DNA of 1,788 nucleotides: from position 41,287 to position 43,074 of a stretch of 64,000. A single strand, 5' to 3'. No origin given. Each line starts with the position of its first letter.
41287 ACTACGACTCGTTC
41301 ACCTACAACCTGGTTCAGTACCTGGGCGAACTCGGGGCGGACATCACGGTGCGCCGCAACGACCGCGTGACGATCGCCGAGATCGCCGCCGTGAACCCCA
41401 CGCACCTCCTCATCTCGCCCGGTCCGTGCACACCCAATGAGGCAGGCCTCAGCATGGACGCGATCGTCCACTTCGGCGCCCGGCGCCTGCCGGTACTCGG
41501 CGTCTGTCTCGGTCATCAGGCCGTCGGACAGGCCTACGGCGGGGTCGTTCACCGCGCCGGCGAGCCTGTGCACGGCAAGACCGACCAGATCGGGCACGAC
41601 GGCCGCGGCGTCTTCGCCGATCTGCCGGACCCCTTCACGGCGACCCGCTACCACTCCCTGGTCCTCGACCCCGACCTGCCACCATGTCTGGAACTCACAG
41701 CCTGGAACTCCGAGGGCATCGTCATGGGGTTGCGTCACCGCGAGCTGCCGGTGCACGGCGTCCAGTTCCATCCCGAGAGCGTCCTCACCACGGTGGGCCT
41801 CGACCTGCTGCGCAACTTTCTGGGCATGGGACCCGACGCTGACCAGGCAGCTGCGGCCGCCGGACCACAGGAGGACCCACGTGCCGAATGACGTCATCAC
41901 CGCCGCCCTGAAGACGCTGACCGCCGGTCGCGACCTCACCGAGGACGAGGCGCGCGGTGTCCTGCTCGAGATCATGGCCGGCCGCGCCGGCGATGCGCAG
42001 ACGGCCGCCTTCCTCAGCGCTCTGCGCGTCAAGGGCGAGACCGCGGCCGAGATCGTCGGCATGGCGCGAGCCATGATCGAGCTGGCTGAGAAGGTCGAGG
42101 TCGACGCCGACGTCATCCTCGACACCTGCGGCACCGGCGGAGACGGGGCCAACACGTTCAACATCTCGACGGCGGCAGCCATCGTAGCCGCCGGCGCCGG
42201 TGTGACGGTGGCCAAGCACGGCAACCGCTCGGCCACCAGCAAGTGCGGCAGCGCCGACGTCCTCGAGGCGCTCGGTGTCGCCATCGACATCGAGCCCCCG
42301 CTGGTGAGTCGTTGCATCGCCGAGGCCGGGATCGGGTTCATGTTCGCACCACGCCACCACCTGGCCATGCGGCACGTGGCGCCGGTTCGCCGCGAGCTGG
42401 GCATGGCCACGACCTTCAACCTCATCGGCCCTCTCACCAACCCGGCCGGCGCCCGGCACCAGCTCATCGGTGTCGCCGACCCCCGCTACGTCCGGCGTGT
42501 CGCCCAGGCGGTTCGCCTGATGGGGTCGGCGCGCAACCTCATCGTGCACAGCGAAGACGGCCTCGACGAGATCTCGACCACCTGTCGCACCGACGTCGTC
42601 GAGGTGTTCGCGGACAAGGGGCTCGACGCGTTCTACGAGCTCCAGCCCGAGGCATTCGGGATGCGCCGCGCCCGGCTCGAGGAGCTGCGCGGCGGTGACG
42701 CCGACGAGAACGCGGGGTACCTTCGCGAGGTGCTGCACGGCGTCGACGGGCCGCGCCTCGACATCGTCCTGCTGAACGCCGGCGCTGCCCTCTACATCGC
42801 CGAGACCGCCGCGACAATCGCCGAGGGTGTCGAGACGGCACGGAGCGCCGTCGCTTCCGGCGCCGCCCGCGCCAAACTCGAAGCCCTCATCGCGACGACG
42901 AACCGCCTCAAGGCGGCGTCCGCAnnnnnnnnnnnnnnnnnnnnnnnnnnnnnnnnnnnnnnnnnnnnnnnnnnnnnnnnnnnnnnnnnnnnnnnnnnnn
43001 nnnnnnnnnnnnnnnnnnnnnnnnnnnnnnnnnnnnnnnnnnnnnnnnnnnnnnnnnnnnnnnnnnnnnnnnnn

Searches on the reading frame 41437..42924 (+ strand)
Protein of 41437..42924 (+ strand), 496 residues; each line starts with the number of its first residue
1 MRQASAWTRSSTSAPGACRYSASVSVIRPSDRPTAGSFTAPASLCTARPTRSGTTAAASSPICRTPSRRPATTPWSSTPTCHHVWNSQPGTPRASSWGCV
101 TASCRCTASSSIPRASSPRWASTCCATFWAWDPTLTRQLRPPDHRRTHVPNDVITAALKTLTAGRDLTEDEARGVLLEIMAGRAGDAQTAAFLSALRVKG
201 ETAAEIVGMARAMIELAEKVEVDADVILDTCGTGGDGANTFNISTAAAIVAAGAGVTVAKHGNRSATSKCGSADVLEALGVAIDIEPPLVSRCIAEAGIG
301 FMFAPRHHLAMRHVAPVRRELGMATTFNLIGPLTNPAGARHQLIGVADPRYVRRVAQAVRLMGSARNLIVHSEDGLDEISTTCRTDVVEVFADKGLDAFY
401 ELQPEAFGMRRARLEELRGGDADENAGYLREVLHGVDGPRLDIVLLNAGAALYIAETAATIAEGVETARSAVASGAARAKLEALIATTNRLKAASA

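Call 61: search_protein_families(library=pfam, proteins=[window:41437-42924:+], max_evalue=0.00001)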
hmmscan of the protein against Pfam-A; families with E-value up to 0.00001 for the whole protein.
window:41437-42924:+ (496 aa): 2 families
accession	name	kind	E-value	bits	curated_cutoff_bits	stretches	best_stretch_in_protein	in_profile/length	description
PF00591.27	Glycos_transf_3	-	5e-88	295.4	27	1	226-477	3-252/253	Glycosyl transferase family, a/b domain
PF02885.22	Glycos_trans_3N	-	1.7e-20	73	26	1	157-217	3-63/63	Glycosyl transferase family, helical bundle domain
